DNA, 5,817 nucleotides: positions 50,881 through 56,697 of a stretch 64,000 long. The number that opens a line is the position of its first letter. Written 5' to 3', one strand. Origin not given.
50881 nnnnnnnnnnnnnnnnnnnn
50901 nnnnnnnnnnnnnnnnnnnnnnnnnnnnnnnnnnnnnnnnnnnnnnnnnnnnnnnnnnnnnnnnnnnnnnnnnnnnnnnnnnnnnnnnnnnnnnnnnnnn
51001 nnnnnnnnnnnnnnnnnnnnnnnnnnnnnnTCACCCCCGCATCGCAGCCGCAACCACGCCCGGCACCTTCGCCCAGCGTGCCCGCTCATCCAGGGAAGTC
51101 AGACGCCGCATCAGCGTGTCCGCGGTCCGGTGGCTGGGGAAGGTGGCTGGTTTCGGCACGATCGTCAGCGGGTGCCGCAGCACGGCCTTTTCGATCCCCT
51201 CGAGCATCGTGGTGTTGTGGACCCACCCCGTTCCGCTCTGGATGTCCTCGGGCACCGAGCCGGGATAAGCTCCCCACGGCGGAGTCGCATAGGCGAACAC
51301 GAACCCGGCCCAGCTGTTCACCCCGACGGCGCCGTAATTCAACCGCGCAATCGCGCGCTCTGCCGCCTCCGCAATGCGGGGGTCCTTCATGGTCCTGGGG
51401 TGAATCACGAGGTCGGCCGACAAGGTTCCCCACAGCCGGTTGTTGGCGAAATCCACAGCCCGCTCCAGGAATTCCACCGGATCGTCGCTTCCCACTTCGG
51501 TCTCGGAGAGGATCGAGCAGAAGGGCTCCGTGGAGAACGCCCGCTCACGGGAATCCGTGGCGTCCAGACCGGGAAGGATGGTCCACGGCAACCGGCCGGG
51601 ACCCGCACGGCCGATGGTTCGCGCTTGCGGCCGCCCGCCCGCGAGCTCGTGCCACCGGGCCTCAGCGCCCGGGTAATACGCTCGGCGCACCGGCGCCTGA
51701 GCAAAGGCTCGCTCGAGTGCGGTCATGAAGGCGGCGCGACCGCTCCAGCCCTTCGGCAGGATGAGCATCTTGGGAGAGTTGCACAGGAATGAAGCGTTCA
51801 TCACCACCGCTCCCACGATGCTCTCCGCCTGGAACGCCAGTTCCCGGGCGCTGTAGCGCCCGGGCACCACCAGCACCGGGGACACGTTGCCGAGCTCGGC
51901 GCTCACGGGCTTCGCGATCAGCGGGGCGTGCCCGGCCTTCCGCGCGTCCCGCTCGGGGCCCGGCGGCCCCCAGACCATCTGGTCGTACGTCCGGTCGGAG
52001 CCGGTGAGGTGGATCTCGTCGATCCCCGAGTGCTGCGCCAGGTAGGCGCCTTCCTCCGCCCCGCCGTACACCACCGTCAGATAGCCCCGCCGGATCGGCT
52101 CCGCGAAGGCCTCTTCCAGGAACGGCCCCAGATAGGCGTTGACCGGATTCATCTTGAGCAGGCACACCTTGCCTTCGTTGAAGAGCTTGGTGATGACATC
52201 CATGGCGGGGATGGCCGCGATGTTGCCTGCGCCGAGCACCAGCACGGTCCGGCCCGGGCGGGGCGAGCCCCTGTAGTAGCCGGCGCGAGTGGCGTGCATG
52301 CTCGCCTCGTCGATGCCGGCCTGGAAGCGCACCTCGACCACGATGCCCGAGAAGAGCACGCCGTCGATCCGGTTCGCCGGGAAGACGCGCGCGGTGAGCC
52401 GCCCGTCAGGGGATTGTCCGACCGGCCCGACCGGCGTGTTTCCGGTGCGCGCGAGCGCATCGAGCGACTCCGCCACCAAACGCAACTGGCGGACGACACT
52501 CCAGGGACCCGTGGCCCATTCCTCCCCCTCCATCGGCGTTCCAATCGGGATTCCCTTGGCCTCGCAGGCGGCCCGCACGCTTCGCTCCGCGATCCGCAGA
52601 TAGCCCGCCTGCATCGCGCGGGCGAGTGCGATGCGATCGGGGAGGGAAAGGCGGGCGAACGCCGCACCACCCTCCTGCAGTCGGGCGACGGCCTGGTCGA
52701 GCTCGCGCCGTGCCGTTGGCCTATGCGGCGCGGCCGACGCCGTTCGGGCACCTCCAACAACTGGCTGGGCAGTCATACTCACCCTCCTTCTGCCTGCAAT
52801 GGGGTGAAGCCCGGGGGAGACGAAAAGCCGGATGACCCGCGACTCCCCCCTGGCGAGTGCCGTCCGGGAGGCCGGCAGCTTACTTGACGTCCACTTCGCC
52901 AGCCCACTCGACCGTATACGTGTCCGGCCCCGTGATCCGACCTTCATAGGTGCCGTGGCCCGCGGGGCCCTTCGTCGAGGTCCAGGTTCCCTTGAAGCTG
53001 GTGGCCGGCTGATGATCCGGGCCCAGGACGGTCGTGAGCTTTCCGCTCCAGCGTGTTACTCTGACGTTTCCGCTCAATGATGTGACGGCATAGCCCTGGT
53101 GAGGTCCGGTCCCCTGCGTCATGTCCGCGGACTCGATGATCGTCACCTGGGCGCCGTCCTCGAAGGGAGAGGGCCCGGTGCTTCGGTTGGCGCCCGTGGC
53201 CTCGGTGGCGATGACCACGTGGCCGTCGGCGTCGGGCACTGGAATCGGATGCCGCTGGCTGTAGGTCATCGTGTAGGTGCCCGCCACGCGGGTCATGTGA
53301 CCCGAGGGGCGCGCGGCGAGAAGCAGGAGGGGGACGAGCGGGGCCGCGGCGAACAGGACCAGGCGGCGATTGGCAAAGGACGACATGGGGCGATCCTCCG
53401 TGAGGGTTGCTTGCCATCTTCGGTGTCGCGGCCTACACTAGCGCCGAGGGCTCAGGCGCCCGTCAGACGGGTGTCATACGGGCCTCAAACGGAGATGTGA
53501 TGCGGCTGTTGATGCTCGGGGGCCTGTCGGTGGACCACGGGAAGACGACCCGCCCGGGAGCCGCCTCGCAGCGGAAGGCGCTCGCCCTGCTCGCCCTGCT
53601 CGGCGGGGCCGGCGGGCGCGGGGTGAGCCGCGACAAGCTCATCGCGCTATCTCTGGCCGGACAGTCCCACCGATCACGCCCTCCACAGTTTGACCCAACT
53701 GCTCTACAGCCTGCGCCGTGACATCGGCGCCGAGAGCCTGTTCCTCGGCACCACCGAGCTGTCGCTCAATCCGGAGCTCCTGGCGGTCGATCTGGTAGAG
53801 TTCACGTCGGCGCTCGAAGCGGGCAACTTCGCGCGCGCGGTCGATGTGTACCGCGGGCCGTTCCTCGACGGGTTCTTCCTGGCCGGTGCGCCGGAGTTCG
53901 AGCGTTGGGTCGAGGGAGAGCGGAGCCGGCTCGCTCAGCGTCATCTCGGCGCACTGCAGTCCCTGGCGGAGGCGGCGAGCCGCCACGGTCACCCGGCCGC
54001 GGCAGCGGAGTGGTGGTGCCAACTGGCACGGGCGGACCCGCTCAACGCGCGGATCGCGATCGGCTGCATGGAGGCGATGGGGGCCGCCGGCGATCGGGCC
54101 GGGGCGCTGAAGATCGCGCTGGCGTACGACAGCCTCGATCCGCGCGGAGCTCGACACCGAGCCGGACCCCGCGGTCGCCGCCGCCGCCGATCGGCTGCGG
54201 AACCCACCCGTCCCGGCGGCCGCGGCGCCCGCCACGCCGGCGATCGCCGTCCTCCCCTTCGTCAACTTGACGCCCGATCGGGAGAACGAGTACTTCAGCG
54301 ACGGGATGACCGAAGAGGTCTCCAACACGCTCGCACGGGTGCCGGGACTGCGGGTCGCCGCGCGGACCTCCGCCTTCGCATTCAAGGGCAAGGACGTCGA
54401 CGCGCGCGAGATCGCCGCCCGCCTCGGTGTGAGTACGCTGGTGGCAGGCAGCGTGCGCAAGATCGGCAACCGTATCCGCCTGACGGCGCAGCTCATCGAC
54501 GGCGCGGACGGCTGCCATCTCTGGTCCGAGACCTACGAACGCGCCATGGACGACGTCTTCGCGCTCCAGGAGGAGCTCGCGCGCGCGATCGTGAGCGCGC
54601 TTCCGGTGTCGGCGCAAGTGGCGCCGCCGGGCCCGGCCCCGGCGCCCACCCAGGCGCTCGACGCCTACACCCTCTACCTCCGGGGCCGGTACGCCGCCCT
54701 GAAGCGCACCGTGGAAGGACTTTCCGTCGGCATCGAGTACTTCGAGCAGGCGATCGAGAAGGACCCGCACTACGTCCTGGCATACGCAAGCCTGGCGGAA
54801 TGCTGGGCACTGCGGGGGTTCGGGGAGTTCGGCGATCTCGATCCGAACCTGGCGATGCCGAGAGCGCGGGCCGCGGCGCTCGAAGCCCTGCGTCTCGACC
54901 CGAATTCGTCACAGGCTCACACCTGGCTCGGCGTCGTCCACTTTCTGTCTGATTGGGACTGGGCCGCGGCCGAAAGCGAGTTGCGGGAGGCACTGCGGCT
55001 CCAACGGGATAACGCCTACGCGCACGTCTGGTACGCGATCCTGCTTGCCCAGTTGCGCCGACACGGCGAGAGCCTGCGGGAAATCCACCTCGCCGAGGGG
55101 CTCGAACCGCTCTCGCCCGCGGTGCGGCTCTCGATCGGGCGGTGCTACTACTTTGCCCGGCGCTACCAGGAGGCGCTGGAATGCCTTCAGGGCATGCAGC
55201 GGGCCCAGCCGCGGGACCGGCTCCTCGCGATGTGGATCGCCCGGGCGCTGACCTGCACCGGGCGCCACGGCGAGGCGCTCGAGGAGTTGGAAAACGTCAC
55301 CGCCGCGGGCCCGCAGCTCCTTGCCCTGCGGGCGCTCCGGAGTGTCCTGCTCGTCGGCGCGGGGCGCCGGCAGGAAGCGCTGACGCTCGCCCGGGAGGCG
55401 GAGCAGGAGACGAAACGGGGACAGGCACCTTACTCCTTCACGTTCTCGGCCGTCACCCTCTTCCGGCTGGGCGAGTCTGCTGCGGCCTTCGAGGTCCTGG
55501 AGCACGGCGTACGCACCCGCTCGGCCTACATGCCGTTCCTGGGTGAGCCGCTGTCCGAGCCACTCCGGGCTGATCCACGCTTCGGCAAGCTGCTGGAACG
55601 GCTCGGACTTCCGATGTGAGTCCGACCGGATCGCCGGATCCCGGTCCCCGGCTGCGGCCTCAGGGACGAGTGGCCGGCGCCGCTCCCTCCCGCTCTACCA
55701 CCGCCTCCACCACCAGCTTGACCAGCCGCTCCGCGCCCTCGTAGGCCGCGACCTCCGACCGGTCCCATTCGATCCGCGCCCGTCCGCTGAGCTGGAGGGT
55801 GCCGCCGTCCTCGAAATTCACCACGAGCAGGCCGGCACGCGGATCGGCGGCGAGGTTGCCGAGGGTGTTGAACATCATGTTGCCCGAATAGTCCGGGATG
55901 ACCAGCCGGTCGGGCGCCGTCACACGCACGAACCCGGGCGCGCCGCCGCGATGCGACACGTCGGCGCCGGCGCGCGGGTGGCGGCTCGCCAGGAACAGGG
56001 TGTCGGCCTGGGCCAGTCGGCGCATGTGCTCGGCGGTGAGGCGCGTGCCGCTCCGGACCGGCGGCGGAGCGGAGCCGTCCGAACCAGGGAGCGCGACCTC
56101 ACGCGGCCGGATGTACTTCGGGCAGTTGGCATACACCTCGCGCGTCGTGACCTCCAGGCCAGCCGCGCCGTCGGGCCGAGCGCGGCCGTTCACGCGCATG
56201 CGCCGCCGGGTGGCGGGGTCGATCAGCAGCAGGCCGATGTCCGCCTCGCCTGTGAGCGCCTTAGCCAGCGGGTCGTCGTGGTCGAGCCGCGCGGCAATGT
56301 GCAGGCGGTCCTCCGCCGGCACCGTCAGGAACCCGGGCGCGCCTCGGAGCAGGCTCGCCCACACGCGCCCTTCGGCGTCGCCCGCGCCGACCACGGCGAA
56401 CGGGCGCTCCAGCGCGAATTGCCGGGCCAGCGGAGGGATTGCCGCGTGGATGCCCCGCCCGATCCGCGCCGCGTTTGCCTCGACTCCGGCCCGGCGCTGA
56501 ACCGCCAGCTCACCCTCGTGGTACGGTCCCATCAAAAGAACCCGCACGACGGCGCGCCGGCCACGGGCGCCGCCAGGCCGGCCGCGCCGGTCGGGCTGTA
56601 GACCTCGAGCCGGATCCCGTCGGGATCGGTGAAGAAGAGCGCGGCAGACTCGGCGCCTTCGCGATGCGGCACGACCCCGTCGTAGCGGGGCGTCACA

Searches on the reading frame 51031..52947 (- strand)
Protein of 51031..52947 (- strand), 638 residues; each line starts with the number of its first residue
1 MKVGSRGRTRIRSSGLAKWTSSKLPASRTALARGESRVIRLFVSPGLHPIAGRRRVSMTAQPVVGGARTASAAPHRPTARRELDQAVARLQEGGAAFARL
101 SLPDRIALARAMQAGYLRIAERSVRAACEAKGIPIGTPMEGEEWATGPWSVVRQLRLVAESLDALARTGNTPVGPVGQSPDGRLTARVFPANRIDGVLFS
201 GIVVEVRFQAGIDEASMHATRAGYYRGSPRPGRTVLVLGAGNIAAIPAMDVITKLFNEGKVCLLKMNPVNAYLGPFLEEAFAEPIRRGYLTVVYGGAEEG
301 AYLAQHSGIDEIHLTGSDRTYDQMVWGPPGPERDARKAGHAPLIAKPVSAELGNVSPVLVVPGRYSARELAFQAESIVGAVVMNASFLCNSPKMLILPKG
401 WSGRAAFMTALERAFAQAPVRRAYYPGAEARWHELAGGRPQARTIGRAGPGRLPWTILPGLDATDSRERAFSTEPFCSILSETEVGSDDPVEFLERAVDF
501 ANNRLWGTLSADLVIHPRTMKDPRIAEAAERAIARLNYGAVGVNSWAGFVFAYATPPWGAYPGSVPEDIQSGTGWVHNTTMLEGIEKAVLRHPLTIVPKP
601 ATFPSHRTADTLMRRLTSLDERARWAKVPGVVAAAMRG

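Call 69: search_protein_families(library=pfam, proteins=[window:51031-52947:-], max_evalue=0.00001)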
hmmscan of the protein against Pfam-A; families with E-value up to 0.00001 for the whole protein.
window:51031-52947:- (638 aa): 1 family
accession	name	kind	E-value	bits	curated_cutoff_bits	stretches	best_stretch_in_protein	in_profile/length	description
PF00171.27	Aldedh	-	4e-07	29.4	23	1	259-419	154-297/461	Aldehyde dehydrogenase family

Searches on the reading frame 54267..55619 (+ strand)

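Call 69: search_protein_families(library=pfam, proteins=[window:54267-55619:+], max_evalue=0.00001)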
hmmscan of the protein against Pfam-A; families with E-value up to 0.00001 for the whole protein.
window:54267-55619:+ (450 aa): 8 families
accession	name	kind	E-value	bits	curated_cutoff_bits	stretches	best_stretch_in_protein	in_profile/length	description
PF13432.12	TPR_16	-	1.1e-13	51.8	32.7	0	291-350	4-63/65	Tetratricopeptide repeat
PF14559.12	TPR_19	-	1.3e-12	48.3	25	0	279-322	20-63/68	Tetratricopeptide repeat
PF13431.12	TPR_17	-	2.4e-11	43.4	24.4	0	204-225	2-23/34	Tetratricopeptide repeat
PF13414.12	TPR_11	-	5.9e-07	29.5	26.8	0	206-226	19-39/42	TPR repeat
PF07719.23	TPR_2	-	7.1e-07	29.3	27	0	290-308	7-25/34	Tetratricopeptide repeat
PF12895.13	ANAPC3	-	2e-06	28.4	27.2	0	244-308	17-80/82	Anaphase-promoting complex, cyclosome, subunit 3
PF25062.1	ARM_TT21_N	-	2.1e-06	28.1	40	0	294-413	3-125/222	Tetratricopeptide repeat protein 21 N-terminal ARM repeat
PF13428.12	TPR_14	-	3.6e-06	27.6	23.5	0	284-326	1-43/44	Tetratricopeptide repeat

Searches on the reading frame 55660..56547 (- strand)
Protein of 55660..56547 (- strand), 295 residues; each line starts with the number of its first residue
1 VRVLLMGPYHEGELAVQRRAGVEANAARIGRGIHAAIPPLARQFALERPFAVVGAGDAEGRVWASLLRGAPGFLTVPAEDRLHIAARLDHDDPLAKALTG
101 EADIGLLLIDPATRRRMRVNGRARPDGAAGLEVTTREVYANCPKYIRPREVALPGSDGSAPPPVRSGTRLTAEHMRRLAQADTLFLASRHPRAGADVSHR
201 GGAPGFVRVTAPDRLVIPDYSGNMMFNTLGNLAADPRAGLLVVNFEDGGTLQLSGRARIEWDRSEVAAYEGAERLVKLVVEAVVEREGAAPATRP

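Call 69: search_protein_families(library=pfam, proteins=[window:55660-56547:-], max_evalue=0.00001)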
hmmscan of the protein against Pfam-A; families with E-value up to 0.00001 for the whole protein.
window:55660-56547:- (295 aa): 1 family
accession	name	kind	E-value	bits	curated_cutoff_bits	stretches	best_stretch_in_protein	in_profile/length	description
PF01243.27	PNPOx_N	-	5.2e-15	56.3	28.1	1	170-274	1-92/120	Pyridoxamine 5'-phosphate oxidase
